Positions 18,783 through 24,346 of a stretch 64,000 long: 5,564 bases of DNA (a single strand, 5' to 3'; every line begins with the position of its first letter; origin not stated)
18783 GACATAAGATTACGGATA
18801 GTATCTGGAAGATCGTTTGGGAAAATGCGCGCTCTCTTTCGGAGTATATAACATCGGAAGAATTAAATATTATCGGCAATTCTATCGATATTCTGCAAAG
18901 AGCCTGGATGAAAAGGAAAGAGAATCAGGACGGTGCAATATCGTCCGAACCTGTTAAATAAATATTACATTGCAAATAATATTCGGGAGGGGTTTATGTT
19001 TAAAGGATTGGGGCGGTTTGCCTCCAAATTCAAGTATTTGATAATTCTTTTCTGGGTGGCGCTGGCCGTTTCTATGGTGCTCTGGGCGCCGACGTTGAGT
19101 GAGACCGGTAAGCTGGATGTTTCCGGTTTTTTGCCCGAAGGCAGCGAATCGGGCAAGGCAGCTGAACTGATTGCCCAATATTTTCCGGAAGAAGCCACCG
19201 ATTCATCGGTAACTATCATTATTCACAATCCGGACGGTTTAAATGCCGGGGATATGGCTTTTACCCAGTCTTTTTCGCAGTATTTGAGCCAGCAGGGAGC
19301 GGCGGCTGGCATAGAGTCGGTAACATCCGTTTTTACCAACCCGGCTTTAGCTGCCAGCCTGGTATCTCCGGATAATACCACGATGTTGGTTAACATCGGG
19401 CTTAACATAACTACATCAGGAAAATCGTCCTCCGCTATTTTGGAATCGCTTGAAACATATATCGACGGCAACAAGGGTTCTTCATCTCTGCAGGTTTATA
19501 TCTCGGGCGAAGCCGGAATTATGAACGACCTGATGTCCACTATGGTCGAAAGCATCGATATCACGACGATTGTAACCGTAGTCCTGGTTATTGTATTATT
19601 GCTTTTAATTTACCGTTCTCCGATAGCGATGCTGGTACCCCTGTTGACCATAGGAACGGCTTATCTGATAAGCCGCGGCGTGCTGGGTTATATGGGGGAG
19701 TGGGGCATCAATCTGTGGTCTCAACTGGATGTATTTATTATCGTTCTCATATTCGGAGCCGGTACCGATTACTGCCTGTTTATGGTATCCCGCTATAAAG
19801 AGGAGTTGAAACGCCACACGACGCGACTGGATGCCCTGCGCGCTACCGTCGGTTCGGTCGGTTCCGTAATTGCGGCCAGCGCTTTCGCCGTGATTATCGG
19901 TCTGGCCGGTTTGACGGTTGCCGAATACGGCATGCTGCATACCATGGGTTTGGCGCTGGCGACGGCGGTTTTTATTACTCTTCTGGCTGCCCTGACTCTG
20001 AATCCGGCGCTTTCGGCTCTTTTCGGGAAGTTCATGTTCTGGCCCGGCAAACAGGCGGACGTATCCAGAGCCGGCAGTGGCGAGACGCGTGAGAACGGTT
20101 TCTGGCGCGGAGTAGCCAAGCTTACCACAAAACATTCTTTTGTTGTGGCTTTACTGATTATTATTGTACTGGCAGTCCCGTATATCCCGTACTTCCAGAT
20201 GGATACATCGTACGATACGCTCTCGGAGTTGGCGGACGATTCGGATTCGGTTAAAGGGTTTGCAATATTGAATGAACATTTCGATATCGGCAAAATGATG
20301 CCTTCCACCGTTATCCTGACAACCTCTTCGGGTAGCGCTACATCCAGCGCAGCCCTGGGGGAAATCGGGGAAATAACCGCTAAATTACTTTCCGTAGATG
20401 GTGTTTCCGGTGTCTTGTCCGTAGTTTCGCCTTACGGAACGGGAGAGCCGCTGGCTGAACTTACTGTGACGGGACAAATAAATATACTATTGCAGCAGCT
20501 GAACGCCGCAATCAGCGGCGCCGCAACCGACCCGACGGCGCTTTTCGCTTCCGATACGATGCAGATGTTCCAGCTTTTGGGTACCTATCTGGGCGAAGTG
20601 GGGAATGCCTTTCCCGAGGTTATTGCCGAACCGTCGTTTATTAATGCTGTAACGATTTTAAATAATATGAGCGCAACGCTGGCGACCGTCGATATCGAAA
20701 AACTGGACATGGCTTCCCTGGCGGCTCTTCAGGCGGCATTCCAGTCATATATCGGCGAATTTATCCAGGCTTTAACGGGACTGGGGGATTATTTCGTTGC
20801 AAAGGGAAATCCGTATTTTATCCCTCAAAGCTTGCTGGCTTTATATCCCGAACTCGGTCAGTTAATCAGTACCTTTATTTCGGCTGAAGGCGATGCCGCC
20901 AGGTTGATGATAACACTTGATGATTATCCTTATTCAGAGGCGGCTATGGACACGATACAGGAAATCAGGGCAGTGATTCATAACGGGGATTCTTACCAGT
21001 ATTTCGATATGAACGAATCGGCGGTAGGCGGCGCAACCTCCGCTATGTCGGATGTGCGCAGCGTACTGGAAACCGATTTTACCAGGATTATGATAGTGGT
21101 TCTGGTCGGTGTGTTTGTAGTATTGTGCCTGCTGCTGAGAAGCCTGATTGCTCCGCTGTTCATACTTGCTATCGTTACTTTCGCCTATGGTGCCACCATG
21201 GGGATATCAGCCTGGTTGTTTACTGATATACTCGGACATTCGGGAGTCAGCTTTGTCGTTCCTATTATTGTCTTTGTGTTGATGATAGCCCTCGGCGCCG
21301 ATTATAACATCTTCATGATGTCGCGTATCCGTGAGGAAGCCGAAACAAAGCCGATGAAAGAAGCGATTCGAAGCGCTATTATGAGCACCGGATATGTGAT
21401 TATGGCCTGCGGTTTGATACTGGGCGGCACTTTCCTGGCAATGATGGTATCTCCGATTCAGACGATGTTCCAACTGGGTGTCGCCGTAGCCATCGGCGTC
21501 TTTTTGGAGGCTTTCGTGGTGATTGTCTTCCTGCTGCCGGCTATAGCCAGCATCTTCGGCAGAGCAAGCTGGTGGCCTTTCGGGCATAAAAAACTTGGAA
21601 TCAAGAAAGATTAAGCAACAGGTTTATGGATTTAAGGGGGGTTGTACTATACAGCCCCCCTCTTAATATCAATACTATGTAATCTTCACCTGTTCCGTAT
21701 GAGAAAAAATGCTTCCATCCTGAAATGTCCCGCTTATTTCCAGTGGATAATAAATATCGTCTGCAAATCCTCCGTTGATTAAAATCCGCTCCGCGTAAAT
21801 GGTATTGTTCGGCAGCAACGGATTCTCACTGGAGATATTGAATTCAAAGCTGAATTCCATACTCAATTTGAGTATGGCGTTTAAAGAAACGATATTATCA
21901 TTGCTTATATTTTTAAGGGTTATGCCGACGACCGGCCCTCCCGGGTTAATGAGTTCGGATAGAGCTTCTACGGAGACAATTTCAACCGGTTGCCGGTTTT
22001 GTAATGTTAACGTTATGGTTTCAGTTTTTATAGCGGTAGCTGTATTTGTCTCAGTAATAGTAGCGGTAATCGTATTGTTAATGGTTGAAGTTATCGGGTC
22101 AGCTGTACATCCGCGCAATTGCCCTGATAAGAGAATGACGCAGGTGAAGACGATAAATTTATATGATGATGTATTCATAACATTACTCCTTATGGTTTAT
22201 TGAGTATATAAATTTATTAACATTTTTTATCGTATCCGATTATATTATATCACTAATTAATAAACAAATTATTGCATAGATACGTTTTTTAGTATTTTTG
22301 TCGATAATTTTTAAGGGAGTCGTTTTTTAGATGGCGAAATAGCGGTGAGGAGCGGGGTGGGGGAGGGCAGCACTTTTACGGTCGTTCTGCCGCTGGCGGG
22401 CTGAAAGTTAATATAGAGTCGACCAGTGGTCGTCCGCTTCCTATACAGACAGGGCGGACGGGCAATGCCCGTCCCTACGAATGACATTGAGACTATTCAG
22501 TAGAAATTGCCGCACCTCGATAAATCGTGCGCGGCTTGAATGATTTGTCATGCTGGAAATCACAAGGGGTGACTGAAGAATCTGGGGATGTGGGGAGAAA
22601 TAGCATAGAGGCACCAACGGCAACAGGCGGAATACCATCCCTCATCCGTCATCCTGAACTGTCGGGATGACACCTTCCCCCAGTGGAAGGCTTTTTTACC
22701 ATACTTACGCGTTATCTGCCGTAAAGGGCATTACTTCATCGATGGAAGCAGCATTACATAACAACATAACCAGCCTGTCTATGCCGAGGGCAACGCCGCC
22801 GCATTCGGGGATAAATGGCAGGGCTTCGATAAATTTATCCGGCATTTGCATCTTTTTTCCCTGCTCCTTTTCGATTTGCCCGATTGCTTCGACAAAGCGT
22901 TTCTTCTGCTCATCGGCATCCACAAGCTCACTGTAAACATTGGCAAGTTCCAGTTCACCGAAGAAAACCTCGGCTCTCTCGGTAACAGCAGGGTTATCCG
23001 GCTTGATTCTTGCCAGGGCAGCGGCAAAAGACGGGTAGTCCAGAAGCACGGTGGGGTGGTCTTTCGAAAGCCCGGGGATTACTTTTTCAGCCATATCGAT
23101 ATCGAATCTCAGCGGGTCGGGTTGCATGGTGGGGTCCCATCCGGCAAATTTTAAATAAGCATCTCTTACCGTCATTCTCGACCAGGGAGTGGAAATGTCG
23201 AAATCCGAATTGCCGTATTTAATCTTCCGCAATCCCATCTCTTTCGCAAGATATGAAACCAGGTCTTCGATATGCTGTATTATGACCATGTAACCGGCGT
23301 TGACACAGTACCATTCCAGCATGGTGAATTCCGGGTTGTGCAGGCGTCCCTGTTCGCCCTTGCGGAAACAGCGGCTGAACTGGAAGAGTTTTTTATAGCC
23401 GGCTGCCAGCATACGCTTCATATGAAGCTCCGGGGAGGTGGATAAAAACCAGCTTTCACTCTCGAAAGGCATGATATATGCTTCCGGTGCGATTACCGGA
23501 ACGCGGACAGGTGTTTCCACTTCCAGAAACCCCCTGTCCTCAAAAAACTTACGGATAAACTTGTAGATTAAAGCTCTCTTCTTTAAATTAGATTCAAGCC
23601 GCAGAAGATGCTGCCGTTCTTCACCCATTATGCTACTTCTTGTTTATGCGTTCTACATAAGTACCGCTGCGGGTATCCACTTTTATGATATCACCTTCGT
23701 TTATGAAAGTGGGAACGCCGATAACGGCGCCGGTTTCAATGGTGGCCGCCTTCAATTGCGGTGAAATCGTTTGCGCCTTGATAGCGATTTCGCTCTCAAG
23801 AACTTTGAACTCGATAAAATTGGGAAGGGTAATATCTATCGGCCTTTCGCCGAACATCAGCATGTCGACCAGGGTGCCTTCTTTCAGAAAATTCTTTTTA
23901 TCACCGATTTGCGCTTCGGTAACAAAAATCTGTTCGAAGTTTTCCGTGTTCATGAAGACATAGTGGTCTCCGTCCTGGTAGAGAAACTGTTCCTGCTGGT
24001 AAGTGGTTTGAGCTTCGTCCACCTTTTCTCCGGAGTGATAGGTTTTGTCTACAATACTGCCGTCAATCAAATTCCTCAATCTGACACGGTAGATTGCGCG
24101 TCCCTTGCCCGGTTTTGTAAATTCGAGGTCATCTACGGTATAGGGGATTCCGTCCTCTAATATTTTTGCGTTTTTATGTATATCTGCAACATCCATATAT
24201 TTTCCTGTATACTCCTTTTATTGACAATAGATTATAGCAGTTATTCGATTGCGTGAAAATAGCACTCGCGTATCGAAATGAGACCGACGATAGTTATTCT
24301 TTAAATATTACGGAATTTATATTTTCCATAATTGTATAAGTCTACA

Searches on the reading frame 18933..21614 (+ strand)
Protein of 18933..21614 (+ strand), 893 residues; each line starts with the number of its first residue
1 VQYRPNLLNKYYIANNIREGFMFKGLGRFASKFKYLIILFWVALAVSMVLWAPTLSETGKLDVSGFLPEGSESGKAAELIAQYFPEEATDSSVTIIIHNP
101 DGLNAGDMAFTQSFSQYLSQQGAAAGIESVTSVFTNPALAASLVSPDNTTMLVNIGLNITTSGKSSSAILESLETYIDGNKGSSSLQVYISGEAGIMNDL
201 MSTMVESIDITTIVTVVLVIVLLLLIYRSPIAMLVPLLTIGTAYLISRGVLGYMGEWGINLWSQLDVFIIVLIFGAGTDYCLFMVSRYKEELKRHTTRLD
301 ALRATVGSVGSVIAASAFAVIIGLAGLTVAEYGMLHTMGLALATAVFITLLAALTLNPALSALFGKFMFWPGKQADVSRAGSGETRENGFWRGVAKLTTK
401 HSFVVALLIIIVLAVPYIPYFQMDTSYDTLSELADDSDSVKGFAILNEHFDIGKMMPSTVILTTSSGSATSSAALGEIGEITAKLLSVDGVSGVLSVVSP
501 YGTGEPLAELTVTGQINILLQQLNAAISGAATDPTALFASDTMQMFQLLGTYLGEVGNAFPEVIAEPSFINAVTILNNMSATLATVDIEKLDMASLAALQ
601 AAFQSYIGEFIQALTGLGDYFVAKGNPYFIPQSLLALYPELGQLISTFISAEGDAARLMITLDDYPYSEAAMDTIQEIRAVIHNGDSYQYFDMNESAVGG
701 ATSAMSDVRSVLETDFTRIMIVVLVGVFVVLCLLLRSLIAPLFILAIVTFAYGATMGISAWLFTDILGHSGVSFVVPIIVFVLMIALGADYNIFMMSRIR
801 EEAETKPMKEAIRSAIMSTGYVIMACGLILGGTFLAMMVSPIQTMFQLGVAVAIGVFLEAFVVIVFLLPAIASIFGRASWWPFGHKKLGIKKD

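Call 17: search_protein_families(library=pfam, proteins=[window:18933-21614:+], max_evalue=0.0001)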
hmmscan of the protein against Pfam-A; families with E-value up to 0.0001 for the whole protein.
window:18933-21614:+ (893 aa): 2 families
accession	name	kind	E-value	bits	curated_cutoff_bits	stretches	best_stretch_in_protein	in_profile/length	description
PF03176.21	MMPL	-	1.4e-115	386.3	20.5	2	66-400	2-328/333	MMPL family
PF00873.25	ACR_tran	-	8.6e-06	24.2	28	1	203-367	328-492/1021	AcrB/AcrD/AcrF family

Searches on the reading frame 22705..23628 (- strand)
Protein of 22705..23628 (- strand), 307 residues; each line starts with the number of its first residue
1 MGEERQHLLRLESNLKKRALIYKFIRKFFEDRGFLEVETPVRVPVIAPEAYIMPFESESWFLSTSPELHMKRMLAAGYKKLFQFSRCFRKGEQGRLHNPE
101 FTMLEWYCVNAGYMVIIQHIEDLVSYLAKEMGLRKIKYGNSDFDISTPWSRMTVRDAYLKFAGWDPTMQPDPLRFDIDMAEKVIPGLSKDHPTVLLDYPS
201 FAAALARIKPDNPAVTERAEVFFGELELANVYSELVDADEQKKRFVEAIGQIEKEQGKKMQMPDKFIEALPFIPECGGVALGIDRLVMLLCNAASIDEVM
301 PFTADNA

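Call 17: search_protein_families(library=pfam, proteins=[window:22705-23628:-], max_evalue=0.0001)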
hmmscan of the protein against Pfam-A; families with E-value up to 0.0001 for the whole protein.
window:22705-23628:- (307 aa): 1 family
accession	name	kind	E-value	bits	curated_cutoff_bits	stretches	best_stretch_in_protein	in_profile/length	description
PF00152.25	tRNA-synt_2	-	3.3e-52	177.9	25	1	11-304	18-306/308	tRNA synthetases class II (D, K and N)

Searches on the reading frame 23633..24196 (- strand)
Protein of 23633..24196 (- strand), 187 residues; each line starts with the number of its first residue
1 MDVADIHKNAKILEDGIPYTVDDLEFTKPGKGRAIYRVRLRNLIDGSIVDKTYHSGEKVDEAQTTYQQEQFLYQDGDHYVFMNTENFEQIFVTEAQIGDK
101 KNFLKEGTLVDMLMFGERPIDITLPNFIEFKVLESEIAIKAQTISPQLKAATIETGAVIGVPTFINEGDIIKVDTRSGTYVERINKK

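Call 17: search_protein_families(library=pfam, proteins=[window:23633-24196:-], max_evalue=0.0001)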
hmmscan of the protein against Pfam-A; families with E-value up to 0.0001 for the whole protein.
window:23633-24196:- (187 aa): 3 families
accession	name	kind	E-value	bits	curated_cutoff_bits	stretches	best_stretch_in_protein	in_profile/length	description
PF01132.26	EFP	-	1.4e-21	76.6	27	1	70-120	4-54/54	Elongation factor P (EF-P) OB domain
PF09285.17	Elong-fact-P_C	-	1.3e-20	73.3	25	1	128-183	1-56/56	Elongation factor P, C-terminal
PF08207.18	EFP_N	-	7.2e-19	68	23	1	3-59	2-58/58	Elongation factor P (EF-P) KOW-like domain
